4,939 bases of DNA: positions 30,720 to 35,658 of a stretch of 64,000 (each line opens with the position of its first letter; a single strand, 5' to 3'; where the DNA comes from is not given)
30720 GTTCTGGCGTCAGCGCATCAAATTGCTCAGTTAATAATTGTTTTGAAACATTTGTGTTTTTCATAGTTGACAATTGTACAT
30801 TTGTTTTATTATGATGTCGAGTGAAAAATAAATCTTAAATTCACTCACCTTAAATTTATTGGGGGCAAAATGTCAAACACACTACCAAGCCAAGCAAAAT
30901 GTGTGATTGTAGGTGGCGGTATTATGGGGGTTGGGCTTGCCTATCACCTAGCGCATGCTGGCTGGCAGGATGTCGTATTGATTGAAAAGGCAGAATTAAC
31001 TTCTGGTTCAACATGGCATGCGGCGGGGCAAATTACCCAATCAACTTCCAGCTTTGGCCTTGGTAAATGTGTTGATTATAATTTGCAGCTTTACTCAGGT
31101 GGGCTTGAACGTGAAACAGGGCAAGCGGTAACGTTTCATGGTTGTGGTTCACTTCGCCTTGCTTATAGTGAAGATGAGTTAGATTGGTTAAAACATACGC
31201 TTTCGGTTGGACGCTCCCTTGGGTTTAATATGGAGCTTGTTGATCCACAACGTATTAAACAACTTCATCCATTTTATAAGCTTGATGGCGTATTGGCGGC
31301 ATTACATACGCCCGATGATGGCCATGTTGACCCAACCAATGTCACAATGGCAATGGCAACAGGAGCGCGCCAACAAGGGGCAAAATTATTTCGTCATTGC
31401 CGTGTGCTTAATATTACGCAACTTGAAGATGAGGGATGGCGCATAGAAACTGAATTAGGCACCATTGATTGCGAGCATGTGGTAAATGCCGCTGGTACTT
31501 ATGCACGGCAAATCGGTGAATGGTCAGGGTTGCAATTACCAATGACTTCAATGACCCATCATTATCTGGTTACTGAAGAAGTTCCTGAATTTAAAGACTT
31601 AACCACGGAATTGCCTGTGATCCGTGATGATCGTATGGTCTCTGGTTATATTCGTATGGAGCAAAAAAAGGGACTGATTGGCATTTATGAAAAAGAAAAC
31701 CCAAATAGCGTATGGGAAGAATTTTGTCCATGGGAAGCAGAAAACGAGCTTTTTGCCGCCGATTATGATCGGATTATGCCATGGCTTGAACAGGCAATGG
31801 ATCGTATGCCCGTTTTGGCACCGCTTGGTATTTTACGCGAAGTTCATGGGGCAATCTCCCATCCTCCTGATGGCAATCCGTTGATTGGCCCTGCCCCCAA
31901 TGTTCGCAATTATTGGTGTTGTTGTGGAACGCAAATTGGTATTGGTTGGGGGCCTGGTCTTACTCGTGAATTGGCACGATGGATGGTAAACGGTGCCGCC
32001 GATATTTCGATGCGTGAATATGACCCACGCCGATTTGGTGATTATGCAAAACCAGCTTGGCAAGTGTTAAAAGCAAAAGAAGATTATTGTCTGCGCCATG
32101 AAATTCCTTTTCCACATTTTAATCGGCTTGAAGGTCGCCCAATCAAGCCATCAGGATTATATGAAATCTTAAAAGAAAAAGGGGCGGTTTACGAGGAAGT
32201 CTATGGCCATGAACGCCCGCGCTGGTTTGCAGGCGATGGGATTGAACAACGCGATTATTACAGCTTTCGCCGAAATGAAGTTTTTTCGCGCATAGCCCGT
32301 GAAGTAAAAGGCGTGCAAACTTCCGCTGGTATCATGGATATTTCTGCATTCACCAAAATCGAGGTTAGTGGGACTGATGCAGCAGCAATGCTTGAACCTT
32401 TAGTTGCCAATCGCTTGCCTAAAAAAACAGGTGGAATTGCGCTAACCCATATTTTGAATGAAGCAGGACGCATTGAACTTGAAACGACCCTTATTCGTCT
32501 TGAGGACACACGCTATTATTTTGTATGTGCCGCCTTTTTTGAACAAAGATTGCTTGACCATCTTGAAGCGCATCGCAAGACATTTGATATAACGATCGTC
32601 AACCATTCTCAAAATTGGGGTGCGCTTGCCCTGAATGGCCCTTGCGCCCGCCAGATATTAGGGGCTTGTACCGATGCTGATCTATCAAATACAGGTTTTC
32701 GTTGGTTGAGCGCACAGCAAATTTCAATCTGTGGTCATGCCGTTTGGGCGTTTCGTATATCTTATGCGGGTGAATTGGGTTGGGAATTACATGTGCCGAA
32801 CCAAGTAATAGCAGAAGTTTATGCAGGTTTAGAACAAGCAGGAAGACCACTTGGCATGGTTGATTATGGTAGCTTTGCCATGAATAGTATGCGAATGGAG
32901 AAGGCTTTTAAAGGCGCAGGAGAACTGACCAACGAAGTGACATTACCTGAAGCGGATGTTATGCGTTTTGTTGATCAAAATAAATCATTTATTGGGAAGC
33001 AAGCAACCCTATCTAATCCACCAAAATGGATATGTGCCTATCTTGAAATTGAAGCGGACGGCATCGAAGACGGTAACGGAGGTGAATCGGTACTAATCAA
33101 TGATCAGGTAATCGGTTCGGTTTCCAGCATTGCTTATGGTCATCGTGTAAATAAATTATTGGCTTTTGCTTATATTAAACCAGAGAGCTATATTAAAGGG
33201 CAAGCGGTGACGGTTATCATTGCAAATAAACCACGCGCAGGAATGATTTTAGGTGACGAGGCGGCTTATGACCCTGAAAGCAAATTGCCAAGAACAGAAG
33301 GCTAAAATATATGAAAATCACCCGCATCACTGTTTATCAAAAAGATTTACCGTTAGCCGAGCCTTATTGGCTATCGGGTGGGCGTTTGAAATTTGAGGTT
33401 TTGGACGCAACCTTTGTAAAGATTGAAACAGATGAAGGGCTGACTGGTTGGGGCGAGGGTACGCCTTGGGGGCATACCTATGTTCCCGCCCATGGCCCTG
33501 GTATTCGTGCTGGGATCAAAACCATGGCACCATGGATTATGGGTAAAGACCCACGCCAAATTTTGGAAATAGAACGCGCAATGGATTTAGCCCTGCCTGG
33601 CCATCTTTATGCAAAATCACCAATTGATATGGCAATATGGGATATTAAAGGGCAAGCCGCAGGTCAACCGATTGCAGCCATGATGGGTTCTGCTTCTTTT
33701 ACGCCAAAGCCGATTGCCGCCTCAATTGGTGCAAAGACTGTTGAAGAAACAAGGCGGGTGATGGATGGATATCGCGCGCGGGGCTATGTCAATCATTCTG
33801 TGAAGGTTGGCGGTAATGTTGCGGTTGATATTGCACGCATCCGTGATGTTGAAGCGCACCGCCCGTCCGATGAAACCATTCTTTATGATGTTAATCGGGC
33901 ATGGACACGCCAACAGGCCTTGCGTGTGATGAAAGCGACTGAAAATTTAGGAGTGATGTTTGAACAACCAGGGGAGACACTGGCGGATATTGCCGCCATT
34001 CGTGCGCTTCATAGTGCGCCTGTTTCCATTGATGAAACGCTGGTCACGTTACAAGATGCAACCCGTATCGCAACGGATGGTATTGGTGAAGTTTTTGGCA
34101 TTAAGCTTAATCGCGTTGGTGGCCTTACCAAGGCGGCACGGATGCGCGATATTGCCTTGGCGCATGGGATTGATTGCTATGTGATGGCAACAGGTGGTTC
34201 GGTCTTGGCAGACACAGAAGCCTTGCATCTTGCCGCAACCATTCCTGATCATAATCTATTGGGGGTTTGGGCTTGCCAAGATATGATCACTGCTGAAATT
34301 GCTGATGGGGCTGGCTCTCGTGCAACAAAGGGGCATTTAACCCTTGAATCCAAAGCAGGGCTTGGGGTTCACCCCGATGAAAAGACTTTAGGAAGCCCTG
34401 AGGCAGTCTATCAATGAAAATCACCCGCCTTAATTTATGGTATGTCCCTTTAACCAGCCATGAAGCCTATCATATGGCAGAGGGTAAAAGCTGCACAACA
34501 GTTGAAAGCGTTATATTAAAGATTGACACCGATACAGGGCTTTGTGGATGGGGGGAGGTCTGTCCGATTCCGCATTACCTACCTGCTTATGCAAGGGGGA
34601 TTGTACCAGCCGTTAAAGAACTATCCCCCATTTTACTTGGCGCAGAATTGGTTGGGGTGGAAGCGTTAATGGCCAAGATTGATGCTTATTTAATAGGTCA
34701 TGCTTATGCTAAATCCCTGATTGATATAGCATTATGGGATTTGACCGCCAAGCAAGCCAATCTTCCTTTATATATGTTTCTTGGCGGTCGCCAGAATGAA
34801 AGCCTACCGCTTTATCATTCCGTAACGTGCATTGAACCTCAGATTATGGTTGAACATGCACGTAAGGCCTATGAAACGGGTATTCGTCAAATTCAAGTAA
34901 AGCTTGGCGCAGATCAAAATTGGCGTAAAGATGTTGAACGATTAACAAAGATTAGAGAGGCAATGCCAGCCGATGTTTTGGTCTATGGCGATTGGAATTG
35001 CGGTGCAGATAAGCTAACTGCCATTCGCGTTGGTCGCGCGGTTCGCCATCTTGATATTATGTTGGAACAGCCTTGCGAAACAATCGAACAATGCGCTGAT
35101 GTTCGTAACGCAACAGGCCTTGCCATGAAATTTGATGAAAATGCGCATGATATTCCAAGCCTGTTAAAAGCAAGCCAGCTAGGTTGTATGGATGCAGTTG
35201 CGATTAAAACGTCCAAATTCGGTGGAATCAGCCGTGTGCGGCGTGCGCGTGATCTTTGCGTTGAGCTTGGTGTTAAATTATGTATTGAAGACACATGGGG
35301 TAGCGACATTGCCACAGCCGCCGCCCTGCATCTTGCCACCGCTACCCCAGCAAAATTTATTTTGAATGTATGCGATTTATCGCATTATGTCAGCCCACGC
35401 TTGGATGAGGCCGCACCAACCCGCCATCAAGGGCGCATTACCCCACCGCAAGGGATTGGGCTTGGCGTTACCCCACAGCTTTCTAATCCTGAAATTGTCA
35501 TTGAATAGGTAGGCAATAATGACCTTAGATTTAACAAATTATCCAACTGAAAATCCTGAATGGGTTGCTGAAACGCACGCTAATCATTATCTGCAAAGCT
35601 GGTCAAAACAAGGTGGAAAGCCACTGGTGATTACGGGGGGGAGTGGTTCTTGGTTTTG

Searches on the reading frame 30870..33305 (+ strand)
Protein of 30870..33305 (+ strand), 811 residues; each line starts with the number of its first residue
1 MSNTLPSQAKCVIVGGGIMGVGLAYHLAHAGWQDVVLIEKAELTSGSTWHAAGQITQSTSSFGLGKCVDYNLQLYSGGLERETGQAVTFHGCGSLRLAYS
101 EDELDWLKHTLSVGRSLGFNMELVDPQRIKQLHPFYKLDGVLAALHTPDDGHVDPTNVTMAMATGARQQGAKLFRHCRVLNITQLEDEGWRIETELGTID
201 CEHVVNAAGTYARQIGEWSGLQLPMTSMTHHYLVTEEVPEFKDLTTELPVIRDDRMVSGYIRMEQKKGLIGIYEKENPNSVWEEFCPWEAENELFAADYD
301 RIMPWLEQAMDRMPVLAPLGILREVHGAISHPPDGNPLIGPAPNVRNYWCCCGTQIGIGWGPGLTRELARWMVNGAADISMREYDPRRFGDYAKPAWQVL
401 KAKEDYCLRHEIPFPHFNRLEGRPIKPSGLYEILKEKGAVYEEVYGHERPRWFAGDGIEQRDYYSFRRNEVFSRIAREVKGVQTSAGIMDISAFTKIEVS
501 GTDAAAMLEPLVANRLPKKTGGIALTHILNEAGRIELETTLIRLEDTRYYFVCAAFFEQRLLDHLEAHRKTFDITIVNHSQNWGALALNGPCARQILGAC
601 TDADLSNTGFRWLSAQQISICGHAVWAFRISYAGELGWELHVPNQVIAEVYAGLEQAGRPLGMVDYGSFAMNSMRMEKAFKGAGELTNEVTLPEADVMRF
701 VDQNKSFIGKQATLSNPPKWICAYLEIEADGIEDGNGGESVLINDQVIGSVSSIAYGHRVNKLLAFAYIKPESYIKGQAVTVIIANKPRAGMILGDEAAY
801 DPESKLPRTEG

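Call 53: search_protein_families(library=pfam, proteins=[window:30870-33305:+], max_evalue=0.00001)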
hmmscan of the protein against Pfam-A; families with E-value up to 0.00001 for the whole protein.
window:30870-33305:+ (811 aa): 5 families
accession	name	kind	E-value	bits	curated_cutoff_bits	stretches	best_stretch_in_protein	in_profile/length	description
PF01266.30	DAO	-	5.6e-64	217.3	27.9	1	11-371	2-353/353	FAD dependent oxidoreductase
PF01571.26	GCV_T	-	2.2e-60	204.5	25.6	1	430-698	1-253/255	Aminomethyltransferase folate-binding domain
PF08669.17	GCV_T_C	-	3e-10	40.3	25.9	1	725-791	6-71/80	Glycine cleavage T-protein C-terminal barrel domain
PF16350.10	FAO_M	-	4.7e-09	36.7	27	1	374-426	1-54/56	FAD dependent oxidoreductase central domain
PF13738.12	Pyr_redox_3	-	3.2e-08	33.6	30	0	12-45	1-34/305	Pyridine nucleotide-disulphide oxidoreductase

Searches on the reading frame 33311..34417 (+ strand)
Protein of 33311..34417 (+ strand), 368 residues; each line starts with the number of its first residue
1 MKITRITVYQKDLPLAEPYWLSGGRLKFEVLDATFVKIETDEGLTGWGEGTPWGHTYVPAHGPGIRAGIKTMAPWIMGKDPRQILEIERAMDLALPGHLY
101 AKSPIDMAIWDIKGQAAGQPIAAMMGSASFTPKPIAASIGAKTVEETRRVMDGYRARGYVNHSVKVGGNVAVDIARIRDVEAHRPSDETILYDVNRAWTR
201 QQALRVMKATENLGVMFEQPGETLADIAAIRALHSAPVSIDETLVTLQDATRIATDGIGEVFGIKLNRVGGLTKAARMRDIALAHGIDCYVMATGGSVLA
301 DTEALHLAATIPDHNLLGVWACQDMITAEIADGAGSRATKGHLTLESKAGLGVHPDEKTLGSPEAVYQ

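Call 53: search_protein_families(library=pfam, proteins=[window:33311-34417:+], max_evalue=0.00001)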
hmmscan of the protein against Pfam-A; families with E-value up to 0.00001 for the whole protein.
window:33311-34417:+ (368 aa): 2 families
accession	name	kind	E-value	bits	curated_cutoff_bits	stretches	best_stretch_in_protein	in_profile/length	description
PF13378.12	MR_MLE_C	-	1.3e-33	117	29.4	1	152-358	7-218/219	Enolase C-terminal domain-like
PF02746.21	MR_MLE_N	-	3.9e-18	66.2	22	1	33-126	28-117/117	Mandelate racemase / muconate lactonizing enzyme, N-terminal domain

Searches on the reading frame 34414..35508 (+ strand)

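Call 53: search_protein_families(library=pfam, proteins=[window:34414-35508:+], max_evalue=0.00001)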
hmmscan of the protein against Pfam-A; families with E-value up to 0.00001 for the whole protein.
window:34414-35508:+ (364 aa): 2 families
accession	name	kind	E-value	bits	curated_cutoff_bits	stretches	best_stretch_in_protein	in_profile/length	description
PF13378.12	MR_MLE_C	-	2.8e-40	138.8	29.4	1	145-355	2-216/219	Enolase C-terminal domain-like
PF02746.21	MR_MLE_N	-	2.4e-15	57.2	22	1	18-124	15-117/117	Mandelate racemase / muconate lactonizing enzyme, N-terminal domain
